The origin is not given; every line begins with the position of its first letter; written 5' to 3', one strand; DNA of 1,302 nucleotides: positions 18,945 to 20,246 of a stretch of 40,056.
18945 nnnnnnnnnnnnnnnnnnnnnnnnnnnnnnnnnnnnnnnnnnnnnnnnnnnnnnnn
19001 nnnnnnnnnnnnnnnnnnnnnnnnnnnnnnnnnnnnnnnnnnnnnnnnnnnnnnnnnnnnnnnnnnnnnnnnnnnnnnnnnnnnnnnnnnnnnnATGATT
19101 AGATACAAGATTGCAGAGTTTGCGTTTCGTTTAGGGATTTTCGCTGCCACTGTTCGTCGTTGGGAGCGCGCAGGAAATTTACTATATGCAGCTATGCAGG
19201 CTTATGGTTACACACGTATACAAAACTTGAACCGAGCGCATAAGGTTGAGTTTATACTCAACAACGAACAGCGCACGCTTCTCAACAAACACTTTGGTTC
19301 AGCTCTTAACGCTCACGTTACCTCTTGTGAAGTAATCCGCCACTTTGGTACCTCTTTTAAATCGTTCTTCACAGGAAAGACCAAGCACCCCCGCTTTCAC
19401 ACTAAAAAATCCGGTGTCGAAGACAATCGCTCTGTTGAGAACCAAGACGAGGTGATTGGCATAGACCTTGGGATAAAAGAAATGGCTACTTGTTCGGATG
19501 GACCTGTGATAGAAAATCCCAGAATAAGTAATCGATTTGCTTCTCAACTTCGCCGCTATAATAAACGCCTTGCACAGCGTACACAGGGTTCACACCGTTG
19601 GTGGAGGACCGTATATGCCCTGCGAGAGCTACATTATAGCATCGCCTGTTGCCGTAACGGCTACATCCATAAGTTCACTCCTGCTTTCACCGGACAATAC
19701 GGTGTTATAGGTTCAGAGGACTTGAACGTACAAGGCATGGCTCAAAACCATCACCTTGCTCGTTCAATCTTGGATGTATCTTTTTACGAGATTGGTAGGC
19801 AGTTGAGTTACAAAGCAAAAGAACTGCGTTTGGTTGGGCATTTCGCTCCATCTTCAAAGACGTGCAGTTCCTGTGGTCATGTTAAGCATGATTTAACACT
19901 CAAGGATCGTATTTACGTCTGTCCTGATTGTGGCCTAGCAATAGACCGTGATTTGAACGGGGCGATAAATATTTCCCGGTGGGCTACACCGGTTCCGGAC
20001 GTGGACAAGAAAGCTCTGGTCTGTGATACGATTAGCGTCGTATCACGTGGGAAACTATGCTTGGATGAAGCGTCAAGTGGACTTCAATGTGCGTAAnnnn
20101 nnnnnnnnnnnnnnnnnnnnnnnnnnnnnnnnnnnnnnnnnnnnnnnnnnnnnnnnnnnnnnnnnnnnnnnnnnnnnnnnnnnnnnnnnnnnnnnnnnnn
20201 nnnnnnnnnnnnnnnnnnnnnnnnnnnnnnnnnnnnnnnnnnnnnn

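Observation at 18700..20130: IS607-like relic: TnpA MerR-HTH fused in frame to a minimal TnpB that retains all RuvC catalytic motifs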

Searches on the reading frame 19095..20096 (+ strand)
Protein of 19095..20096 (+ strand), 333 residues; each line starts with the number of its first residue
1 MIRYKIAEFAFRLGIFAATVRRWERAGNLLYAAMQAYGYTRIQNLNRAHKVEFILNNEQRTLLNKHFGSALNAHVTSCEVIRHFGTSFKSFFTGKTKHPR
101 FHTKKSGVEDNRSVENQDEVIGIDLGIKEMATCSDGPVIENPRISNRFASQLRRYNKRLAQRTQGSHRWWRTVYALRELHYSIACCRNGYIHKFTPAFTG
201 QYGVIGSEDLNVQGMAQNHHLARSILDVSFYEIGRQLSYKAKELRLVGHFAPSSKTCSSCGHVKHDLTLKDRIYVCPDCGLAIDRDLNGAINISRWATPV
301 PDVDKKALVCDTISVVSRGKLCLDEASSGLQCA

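Call 4: search_protein_families(library=pfam, proteins=[window:19095-20093:+], max_evalue=0.1)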
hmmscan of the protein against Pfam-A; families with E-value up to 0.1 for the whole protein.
window:19095-20093:+ (333 aa): 10 families
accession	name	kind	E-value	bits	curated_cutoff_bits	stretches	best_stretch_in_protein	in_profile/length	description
PF07282.18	Cas12f1-like_TNB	-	4.5e-17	62.4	26.3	1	230-293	1-60/60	Cas12f1-like, TNB domain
PF01385.25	OrfB_IS605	-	8.9e-16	58.6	30.5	1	108-218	6-119/120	Probable transposase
PF12323.14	HTH_OrfB_IS605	-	3.3e-05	23.7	21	1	46-70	3-27/47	Helix-turn-helix domain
PF03107.22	C1_2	-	0.0027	18.4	26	1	243-284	6-44/48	C1 domain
PF24458.1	DUF7573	-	0.0069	16.8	30.2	1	250-279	7-36/39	Domain of unknown function (DUF7573)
PF08792.16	A2L_zn_ribbon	-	0.0076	16.4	22.9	1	255-281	4-29/33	A2L zinc ribbon domain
PF00376.29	MerR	-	0.0084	16.3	28.2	1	5-30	1-25/38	MerR family regulatory protein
PF13411.12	MerR_1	-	0.024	15.2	21.6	1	4-29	1-26/69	MerR HTH family regulatory protein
PF08271.17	Zn_Ribbon_TF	-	0.09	12.8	29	0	273-286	19-32/43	TFIIB zinc-binding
PF13248.11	Zn_ribbon_3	-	0.091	12.7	27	0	248-263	9-25/26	zinc-ribbon domain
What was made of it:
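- Checked: A weak MerR hit covers aa 5-30 (E 0.008) (call 4).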

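Call 5: search_protein_families(library=ncbifam, proteins=[window:19095-20093:+], max_evalue=0.1)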
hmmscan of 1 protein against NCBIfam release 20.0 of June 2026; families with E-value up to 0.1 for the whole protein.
window:19095-20093:+ (333 aa): 9 families
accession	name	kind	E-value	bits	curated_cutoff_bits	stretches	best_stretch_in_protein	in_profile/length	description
NF038281.1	IS200_TnpB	exception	1.2e-51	175.9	425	1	112-296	169-358/360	IS200/IS605 family element RNA-guided endonuclease TnpB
NF040570.1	guided_TnpB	subfamily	6e-51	173.9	100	1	114-296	189-389/389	RNA-guided endonuclease TnpB family protein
NF038280.1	IS607_TnpB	exception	5.8e-43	147.4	350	1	111-311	195-401/431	IS607 family element RNA-guided endonuclease TnpB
NF038192.1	V_cas_c2c8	exception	1.6e-09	37.4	350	1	111-216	256-383/457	type V CRISPR-associated protein C2c8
NF049972.1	CRISPR_Cas12f2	exception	3.6e-08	32.6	450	1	114-295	322-517/524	type V CRISPR-associated effector Cas12f2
TIGR01766.2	TIGR01766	domain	0.0041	17.6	32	1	188-243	6-68/82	IS200/IS605 family accessory protein TnpB-related protein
NF011481.0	PRK14890.1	equivalog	0.015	15.3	61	1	253-285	8-40/61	putative Zn-ribbon RNA-binding protein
NF007069.0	PRK09514.1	equivalog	0.093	12.7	143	0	4-59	2-56/141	Zn(2+)-responsive transcriptional regulator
NF033518.0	transpos_IS607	equivalog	0.094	12.2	110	0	8-51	2-46/187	IS607 family transposase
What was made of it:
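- On IS607-family element (autonomous): The Pfam MerR and NCBIfam IS607 hits are weak (calls 4, 5).
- Checked: The IS607 transposase model matches aa 8-51 weakly (E 0.094) (call 5).
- The TnpB profiles match only the RuvC/TNB half (calls 4, 5).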

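Call 7: find_homologous_proteins(query=window:19095-20093:+)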
Query window:19095-20093:+ (333 aa): 759 proteins with E <= 0.001 among 1584 candidates; the best 120 are listed.
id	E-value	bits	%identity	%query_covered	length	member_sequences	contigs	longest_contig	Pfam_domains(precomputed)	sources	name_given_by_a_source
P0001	4.7e-228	774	100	100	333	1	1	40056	PF01385.26,PF07282.19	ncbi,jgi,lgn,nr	ncbi:MAG: transposase [Treponema sp.]|jgi:putative transposase|nr:transposase [Treponema sp.]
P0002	3.5e-125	436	73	68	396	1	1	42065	PF12323.15,PF01385.26,PF07282.19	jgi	jgi:putative transposase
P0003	1.3e-69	253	59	56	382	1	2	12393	PF12323.15,PF01385.26,PF07282.19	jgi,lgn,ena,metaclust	metaclust:\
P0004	3.4e-66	242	53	60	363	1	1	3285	PF01385.26,PF07282.19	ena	-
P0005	4.1e-66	241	56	57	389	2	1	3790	PF12323.15,PF01385.26,PF07282.19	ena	-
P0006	5.1e-66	241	58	56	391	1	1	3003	PF12323.15,PF01385.26,PF07282.19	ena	-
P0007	8.0e-66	240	56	60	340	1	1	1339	PF01385.26,PF07282.19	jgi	jgi:putative transposase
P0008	1.1e-65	240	71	50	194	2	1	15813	PF12323.15,PF01385.26,PF07282.19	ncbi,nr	ncbi:MAG: transposase [Treponema sp.]|nr:transposase [Treponema sp.]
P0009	1.4e-65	240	50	68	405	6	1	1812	PF12323.15,PF01385.26,PF07282.19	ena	-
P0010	1.5e-65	240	54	64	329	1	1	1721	PF01385.26,PF07282.19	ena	-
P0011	3.9e-63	232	54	57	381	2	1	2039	PF12323.15,PF01385.26,PF07282.19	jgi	-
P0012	6.2e-63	231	52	60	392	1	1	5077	PF12323.15,PF01385.26,PF07282.19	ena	-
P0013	6.2e-62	228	55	56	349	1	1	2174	PF01385.26,PF07282.19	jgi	jgi:putative transposase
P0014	7.3e-62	227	57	57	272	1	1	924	PF01385.26,PF07282.19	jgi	-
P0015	1.4e-61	227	57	57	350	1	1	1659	PF01385.26,PF07282.19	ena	-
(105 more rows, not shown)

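Call 8: search_solved_structures(query=window:19095-20093:+, max_evalue=0.01, show_alignments=2)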
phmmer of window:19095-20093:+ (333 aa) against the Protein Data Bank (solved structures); distinct sequences matched with E-value up to 0.01: 19.
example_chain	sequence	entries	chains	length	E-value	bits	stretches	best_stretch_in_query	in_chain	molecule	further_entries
9yyg_A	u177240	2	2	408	3.7e-35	124.8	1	121-298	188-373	AI-designed RNA-guided nuclease | AI-generated RNA-guided nuclease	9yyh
8bf8_A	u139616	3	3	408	3.1e-27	98.8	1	121-298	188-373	RNA-guided DNA endonuclease TnpB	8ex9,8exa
8h1j_A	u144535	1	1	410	3.1e-27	98.8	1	121-298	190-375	RNA-guided DNA endonuclease TnpB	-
9j09_A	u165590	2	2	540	1.8e-26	96.3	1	136-302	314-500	Transposase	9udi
8iaz_A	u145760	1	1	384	4.4e-26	95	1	107-294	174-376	Transposase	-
9jfo_A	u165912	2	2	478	6.2e-23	84.6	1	165-295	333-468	LaTranC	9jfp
9jfq_A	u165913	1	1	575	7.8e-23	84.3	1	166-297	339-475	LaTranC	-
9b0l_P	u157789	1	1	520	1.8e-07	33.8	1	155-295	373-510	TnpB-like protein L79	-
8hr5_A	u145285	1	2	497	5.8e-07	32.2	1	118-294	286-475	Transposase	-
8j1j_A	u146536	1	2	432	5.9e-07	32.1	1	135-305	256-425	Transposase IS605 OrfB C-terminal domain-containing protein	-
9nzp_A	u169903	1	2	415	8.6e-07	31.6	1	117-297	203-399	IS200/IS605 family element transposase accessory protein TnpB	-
8j3r_A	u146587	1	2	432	1.7e-06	30.6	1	135-305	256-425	Transposase IS605 OrfB C-terminal domain-containing protein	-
8j12_A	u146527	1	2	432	2.3e-06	30.2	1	135-305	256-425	Transposase IS605 OrfB C-terminal domain-containing protein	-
7wju_A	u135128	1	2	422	4.9e-06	29.1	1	136-305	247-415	OrfB_Zn_ribbon domain-containing protein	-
8dzj_A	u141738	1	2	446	5.3e-06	29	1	136-305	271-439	OrfB_Zn_ribbon domain-containing protein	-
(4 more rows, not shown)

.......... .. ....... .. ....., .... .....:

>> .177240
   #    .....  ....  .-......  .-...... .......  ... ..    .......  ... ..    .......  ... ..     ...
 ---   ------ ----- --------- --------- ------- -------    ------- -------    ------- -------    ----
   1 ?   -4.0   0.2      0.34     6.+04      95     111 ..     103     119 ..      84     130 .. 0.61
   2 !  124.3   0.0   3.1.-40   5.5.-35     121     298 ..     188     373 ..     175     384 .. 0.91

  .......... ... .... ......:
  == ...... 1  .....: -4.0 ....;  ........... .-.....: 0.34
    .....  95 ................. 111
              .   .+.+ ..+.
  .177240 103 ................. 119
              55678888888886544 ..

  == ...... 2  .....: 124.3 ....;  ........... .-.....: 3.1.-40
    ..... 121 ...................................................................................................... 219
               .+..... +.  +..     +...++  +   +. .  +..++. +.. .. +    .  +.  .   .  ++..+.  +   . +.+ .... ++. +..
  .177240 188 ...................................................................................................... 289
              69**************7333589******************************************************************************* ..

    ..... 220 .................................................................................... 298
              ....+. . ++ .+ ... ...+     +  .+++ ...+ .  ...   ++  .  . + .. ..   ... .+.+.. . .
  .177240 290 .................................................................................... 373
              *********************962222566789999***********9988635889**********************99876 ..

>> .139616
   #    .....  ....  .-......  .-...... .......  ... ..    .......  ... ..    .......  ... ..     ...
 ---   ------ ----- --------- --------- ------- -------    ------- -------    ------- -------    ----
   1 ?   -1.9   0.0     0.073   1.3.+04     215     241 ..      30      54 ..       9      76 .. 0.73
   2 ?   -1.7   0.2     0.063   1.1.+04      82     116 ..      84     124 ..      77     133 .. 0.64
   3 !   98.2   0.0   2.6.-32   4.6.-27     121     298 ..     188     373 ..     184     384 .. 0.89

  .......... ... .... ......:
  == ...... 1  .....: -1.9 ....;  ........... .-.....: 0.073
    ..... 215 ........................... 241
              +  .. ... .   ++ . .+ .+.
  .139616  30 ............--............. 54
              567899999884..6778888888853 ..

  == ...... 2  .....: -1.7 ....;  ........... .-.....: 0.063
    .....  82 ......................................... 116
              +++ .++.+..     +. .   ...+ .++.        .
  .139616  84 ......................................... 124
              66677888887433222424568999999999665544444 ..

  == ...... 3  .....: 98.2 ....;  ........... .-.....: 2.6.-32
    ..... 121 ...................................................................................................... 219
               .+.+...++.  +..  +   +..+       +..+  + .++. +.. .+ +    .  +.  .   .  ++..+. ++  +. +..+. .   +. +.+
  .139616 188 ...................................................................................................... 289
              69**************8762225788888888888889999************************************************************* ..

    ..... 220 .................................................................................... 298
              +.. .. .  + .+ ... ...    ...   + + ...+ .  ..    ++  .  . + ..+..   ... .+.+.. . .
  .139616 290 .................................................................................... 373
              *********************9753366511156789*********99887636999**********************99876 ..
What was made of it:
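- Closest known: ISDra2 TnpB. Same: The RuvC and TNB domains align (E 3e-27), and the D191/E278/D361 equivalents are present (call 8).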

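Call 10: find_encoding_contigs(protein=P0002, flank=6000, max_places=3)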
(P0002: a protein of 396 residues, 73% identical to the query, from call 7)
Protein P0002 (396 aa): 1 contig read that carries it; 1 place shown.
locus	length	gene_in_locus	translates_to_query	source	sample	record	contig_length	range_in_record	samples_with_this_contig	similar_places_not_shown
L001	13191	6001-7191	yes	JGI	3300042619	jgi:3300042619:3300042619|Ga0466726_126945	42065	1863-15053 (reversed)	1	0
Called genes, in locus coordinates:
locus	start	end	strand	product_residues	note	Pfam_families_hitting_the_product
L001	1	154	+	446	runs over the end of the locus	PF01555:N6_N4_Mtase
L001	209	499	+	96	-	PF14359:DUF4406 (weak)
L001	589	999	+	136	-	PF11195:Tad2-like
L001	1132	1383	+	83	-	-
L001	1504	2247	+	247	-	-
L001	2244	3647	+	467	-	PF03237:Terminase_6N (weak)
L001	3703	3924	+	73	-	-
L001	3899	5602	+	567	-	PF12236:Head-tail_con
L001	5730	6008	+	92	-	-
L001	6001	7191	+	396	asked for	PF12323:HTH_OrfB_IS605, PF01385:OrfB_IS605, PF07282:Cas12f1-like_TNB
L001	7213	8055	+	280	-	-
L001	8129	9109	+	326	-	PF20911:GP7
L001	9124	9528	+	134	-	-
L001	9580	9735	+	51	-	-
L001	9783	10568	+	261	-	-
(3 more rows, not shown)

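Call 11: find_encoding_contigs(protein=P0008, flank=6000, max_places=3)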
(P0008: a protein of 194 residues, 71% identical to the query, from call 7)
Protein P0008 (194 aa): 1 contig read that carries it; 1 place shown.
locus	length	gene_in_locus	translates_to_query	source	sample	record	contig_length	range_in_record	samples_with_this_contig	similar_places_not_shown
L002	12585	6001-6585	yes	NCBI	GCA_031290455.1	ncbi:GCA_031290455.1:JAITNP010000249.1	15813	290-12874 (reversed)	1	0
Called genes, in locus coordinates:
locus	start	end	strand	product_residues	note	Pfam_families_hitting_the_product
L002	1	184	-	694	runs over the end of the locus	PF02738:MoCoBD_1, PF20256:MoCoBD_2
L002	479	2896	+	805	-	PF01627:Hpt, PF07194:P2, PF02895:H-kinase_dim, PF02518:HATPase_c, PF01584:CheW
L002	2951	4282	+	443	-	PF01584:CheW, PF01739:CheR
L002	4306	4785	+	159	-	PF13690:CheX, PF04509:CheC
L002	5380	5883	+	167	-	PF05258:DciA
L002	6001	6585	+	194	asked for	PF01385:OrfB_IS605 (weak), PF12323:HTH_OrfB_IS605 (faint), PF07282:Cas12f1-like_TNB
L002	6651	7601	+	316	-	PF13353:Fer4_12 (weak), PF04055:Radical_SAM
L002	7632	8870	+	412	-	PF13173:AAA_14, PF13635:DUF4143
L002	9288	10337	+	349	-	PF10974:DUF2804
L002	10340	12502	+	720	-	-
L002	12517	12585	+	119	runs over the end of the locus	?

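Call 17: find_encoding_contigs(protein=P0003, flank=4000, max_places=3)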
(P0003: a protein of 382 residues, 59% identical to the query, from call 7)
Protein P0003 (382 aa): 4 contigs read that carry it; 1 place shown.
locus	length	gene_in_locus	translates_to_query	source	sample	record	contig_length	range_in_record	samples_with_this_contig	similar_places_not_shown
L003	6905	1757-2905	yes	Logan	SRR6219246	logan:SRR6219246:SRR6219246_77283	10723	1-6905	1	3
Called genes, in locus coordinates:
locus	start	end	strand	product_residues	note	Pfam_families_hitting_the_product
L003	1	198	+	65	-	?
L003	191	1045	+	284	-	-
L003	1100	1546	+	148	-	-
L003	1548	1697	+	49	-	-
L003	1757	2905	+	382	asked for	PF12323:HTH_OrfB_IS605, PF01385:OrfB_IS605, PF07282:Cas12f1-like_TNB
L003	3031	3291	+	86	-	-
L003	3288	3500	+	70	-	-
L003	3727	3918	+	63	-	-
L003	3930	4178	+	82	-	-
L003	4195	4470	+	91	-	-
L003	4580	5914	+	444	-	PF21189:PHA02142, PF09414:RNA_ligase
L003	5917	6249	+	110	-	-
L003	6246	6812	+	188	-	-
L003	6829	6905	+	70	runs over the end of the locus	-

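Call 18: find_encoding_contigs(protein=P0012, flank=4000, max_places=3)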
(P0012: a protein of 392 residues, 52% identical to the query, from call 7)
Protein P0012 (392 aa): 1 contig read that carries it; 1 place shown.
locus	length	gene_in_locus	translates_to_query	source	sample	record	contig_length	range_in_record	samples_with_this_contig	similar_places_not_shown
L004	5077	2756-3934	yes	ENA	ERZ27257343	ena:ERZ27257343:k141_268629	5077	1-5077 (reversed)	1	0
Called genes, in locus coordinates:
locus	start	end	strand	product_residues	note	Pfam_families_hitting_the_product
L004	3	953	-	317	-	?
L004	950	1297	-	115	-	-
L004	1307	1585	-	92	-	-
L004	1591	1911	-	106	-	-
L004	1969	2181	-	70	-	-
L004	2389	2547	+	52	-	-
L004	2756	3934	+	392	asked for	PF12323:HTH_OrfB_IS605, PF01385:OrfB_IS605, PF07282:Cas12f1-like_TNB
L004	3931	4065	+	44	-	-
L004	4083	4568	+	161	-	PF18812:PBECR3 (weak)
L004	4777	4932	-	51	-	-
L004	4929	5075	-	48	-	?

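Call 19: find_encoding_contigs(protein=P0005, flank=4000, max_places=3)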
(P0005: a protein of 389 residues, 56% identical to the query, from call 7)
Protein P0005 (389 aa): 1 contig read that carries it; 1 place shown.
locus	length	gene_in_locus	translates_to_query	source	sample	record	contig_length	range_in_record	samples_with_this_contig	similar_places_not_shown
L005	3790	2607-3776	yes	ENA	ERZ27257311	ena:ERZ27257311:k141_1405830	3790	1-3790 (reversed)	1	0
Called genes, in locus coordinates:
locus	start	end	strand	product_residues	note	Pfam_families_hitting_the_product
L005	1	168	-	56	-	?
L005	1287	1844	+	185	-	-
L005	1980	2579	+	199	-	PF00376:MerR, PF12728:HTH_17 (faint), PF13411:MerR_1 (weak), PF00239:Resolvase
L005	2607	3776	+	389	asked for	PF12323:HTH_OrfB_IS605, PF01385:OrfB_IS605, PF07282:Cas12f1-like_TNB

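Call 26: find_related_loci(query=A1, collection=genome_contigs, flank=3000)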
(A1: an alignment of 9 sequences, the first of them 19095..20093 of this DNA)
Query A1 (333 aa) in genome_contigs; peptide patterns used: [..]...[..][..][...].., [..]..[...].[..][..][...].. (x = any residue, [..] = any of these).
600 stretches matched a pattern (row limit reached: there are more); 532 encode a relative of the query (tblastn E <= 1e-3); the best 80 are kept; 80 distinct loci.
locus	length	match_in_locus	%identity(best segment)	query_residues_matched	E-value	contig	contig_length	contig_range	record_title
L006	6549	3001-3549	49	114-293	5e-52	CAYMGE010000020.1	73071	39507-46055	MAG TPA_asm: uncultured Ardenticatenaceae bacterium isolate SRP334346_co1_90 genome assembly, contig: NODE_448_length_73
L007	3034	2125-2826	42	108-329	2e-50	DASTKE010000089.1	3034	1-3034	MAG TPA_asm: Ktedonobacteraceae bacterium isolate SMAG_U1933 k141_1629858, whole genome shotgun sequence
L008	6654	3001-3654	43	72-293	3e-48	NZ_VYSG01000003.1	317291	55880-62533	Bifidobacterium choloepi strain BRDM 6 sequence3, whole genome shotgun sequence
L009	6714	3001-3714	35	41-297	1e-44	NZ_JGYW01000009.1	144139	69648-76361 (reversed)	Bifidobacterium gallicum DSM 20093 = LMG 11596 Contig09, whole genome shotgun sequence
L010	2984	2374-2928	44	115-295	4e-44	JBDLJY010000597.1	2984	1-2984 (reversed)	MAG: Pseudomonadota bacterium isolate MAG115 MAG115_597, whole genome shotgun sequence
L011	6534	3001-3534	43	120-293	7e-44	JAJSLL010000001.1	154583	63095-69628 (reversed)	MAG: Thermoplasmatales archaeon isolate IK54 27, whole genome shotgun sequence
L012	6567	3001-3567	42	121-296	8e-44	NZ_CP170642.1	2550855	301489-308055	Lonepinella koalarum strain ACM3666 chromosome, complete genome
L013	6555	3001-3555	43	115-295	1e-43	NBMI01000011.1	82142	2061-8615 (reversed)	MAG: Candidatus Parabeggiatoa sp. nov. 2 isolate 4572_84 ex4572_84_scaffold_530, whole genome shotgun sequence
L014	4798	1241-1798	43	121-300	1e-43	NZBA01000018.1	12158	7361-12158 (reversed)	MAG: Planctomycetota bacterium isolate ARS15 MHASMcontig_382732, whole genome shotgun sequence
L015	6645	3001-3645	40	72-294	1e-43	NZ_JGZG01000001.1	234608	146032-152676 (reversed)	Bifidobacterium pseudolongum subsp. globosum strain LMG 11569 Contig01, whole genome shotgun sequence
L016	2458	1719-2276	43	121-300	7e-44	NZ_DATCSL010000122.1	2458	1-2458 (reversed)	MAG: Thiomicrospira sp. isolate SMAG_U7304 k141_184067, whole genome shotgun sequence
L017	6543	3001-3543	44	117-293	4e-43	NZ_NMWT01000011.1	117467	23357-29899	Bifidobacterium parmae strain Uis4E Contig_11, whole genome shotgun sequence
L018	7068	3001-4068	43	43-297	7e-43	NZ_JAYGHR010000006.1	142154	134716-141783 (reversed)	Limnoraphis robusta BA-68 BA1 NODE_11_length_142154_cov_25.262978, whole genome shotgun sequence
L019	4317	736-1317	42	108-296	1e-42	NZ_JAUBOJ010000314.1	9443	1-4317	Microcoleus sp. herbarium12 NODE_325_length_9443_cov_30.410205, whole genome shotgun sequence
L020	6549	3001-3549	42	117-295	8e-42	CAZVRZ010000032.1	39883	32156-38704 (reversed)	MAG TPA_asm: uncultured Anaerolineaceae bacterium isolate SRP192927_co7_37 genome assembly, contig: NODE_1453_length_398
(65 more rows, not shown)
